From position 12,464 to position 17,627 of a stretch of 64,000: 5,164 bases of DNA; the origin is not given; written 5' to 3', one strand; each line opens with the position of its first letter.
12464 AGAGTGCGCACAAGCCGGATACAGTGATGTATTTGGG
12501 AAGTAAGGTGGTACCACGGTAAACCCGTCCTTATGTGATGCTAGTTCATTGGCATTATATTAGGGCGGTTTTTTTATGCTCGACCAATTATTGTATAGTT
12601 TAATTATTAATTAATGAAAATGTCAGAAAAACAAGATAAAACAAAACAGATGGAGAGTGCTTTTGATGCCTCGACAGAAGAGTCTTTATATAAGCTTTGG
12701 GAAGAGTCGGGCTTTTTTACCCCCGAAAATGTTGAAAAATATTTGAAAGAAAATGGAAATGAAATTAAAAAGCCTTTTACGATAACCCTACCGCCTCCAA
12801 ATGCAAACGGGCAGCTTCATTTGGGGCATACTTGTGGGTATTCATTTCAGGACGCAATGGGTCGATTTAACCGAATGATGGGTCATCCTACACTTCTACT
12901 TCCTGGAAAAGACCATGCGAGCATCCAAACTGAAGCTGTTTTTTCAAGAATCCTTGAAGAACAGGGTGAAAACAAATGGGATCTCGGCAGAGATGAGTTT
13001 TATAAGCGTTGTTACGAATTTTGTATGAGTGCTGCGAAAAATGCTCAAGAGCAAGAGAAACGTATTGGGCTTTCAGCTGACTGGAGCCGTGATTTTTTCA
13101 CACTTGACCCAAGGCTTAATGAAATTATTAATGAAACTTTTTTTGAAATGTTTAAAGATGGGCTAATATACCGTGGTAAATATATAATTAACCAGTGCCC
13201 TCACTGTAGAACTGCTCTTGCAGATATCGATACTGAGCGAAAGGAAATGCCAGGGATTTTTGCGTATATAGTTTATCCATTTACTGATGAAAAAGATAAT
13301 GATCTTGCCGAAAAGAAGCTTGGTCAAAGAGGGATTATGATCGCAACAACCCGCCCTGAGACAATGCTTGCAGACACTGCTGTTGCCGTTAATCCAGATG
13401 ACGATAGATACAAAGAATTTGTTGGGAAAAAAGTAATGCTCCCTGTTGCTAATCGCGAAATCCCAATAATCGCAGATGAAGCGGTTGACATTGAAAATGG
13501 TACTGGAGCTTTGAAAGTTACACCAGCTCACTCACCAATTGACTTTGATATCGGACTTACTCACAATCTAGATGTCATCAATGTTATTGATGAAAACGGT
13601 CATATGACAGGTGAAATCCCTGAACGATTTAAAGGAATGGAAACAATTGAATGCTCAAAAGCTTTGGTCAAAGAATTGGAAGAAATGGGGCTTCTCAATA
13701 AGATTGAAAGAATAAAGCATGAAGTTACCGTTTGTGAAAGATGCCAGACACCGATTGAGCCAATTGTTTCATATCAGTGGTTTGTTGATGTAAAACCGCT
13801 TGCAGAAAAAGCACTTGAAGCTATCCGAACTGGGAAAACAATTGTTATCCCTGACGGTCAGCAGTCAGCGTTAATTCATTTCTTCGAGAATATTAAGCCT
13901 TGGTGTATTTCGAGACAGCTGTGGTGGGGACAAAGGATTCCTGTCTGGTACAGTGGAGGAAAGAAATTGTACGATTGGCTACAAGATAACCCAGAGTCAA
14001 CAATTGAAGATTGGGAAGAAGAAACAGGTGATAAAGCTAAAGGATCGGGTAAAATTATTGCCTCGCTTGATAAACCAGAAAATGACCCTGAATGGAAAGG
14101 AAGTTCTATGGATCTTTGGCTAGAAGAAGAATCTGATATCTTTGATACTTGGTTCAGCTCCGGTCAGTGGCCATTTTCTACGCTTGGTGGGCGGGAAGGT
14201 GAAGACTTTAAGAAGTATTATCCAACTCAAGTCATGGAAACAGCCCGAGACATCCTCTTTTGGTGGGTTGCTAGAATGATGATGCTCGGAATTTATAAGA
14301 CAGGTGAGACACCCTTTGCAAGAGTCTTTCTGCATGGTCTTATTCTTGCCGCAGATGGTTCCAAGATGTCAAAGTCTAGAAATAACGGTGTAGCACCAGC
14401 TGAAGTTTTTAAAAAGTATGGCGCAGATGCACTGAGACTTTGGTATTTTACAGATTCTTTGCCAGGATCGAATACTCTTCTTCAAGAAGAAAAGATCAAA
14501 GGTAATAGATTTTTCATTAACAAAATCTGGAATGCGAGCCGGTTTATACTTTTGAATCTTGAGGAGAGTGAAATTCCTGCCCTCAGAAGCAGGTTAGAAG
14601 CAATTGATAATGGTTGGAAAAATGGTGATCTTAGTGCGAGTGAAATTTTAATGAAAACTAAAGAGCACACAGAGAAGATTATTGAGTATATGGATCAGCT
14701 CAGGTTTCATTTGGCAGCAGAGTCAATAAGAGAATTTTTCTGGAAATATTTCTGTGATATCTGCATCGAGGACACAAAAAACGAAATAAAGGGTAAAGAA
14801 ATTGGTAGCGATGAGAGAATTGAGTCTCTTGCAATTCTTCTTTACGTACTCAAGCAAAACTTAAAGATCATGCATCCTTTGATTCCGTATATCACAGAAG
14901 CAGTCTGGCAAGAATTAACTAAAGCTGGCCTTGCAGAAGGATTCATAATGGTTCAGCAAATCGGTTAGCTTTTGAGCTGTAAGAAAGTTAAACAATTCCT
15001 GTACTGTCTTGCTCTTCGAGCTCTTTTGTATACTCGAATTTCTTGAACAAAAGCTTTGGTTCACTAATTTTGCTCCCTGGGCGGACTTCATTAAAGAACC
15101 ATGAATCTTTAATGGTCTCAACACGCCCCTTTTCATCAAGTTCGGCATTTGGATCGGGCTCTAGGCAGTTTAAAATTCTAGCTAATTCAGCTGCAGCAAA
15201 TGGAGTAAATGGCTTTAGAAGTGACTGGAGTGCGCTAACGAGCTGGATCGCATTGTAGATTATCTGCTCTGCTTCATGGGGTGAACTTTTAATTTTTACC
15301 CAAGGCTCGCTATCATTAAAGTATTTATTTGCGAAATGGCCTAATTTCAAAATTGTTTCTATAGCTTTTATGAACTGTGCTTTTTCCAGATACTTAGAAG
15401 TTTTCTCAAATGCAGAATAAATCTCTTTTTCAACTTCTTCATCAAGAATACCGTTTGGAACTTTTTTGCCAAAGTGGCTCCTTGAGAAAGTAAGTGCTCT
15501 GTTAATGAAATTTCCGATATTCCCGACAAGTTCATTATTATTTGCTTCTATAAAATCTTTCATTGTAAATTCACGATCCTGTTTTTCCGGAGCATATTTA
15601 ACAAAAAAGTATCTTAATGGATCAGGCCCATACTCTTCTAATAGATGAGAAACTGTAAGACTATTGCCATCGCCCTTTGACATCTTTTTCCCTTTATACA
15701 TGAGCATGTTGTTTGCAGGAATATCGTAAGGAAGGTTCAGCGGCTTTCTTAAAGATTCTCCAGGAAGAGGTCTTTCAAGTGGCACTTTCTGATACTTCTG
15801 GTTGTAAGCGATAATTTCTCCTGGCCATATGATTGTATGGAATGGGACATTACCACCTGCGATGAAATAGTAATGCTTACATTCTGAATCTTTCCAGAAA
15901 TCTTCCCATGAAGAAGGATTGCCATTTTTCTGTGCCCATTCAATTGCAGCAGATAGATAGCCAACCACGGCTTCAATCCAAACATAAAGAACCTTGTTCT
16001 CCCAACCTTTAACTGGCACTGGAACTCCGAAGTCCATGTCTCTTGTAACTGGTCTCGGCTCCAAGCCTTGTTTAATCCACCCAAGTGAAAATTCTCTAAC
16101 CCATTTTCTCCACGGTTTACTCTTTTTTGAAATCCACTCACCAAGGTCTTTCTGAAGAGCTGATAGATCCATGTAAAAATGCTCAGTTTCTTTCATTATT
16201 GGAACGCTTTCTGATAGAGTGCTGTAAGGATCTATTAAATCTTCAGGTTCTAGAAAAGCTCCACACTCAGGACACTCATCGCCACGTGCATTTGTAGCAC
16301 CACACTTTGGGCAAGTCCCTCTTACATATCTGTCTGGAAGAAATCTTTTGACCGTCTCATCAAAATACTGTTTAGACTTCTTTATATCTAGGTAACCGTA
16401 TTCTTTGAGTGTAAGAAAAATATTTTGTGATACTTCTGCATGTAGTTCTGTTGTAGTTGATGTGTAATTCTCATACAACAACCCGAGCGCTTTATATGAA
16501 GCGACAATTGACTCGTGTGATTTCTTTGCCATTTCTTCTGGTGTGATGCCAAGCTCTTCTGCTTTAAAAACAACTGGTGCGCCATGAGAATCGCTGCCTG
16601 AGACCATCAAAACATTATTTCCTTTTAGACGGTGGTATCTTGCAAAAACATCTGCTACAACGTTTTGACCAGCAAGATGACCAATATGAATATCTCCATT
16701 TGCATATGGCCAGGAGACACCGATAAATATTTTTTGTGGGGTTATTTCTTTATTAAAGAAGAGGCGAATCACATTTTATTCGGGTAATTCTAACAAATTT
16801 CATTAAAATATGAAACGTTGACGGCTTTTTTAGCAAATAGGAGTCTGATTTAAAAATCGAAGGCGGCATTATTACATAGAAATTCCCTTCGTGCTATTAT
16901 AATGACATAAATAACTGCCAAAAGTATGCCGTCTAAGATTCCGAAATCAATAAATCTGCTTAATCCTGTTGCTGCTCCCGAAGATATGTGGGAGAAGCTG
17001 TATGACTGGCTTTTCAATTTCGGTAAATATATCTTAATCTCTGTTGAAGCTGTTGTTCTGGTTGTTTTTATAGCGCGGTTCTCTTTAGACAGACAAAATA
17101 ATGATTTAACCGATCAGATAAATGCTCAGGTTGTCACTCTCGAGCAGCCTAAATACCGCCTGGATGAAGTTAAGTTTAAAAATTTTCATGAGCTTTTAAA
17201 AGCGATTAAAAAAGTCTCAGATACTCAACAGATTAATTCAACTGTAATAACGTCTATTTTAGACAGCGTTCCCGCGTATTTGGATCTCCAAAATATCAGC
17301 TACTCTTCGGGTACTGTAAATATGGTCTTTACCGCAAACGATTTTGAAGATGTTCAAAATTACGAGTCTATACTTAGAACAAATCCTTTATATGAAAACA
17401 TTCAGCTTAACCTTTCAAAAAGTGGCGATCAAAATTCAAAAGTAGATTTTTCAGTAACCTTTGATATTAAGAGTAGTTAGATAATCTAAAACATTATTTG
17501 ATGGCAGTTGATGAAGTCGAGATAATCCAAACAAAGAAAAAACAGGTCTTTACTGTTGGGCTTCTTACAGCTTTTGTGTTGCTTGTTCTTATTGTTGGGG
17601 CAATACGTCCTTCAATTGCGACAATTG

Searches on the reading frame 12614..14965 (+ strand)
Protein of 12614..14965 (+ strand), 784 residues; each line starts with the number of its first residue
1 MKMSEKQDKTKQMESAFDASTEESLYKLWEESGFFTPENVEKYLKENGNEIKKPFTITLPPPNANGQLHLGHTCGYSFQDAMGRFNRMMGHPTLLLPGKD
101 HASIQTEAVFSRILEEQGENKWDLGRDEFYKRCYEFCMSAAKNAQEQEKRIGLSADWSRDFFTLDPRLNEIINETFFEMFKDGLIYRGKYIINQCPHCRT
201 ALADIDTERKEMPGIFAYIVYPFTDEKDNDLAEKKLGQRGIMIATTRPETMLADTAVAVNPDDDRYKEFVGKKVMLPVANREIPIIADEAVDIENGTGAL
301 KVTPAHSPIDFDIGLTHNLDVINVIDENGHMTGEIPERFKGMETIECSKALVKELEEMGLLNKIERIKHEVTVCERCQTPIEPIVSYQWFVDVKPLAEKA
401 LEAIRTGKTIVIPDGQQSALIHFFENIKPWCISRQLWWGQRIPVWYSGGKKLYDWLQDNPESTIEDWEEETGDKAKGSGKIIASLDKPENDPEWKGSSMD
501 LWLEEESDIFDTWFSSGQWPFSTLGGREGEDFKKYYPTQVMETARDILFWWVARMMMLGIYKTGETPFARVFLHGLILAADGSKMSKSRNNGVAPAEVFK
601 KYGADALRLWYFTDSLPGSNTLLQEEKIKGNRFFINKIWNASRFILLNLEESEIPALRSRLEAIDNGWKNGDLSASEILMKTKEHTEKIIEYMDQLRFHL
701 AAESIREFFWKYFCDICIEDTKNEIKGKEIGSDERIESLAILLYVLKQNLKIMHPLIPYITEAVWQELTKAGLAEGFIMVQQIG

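Call 34: search_protein_families(library=pfam, proteins=[window:12614-14965:+], max_evalue=0.001)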
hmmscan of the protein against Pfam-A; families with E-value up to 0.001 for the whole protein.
window:12614-14965:+ (784 aa): 5 families
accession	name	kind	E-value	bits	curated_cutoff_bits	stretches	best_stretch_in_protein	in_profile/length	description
PF00133.28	tRNA-synt_1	-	5.3e-111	371.8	22.7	1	25-612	2-403/414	tRNA synthetases class I (I, L, M and V)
PF08264.19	Anticodon_1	-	5.5e-20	72.2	25.1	1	677-780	3-101/148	Anticodon-binding domain of tRNA ligase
PF09334.17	tRNA-synt_1g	-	2.8e-19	69.6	20.1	2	56-204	2-148/391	tRNA synthetases class I (M)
PF13603.12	tRNA-synt_1_2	-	2.3e-07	30.9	25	1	269-331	84-146/185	Leucyl-tRNA synthetase, editing domain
PF01406.26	tRNA-synt_1e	-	0.00042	20.2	27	1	565-612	234-281/301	tRNA synthetases class I (C) catalytic domain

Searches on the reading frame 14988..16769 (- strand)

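Call 34: search_protein_families(library=pfam, proteins=[window:14988-16769:-], max_evalue=0.001)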
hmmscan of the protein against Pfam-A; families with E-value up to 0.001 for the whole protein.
window:14988-16769:- (593 aa): 6 families
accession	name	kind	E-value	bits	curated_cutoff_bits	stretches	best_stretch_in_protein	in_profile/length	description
PF09334.17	tRNA-synt_1g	-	5.5e-134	447.2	20.1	1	15-425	2-390/391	tRNA synthetases class I (M)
PF00133.28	tRNA-synt_1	-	2e-16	60.2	22.7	1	15-91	26-103/414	tRNA synthetases class I (I, L, M and V)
PF19303.5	Anticodon_3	-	1.8e-11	44.6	23.5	1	443-579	11-136/152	Anticodon binding domain of methionyl tRNA ligase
PF01406.26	tRNA-synt_1e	-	9.1e-11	42.1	27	2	9-137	5-132/301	tRNA synthetases class I (C) catalytic domain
PF08264.19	Anticodon_1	-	6.8e-08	32.9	25.1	1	443-547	1-96/148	Anticodon-binding domain of tRNA ligase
PF01921.24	tRNA-synt_1f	-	0.00011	21.7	27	1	342-407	266-326/360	tRNA synthetases class I (K)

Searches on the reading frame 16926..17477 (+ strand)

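Call 34: search_protein_families(library=pfam, proteins=[window:16926-17477:+], max_evalue=0.001)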
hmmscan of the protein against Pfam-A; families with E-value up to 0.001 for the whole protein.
window:16926-17477:+ (184 aa): 1 family
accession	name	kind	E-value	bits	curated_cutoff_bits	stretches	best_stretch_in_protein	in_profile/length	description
PF05137.18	PilN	-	4e-06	27.2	22.8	1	113-180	8-77/78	Fimbrial assembly protein (PilN)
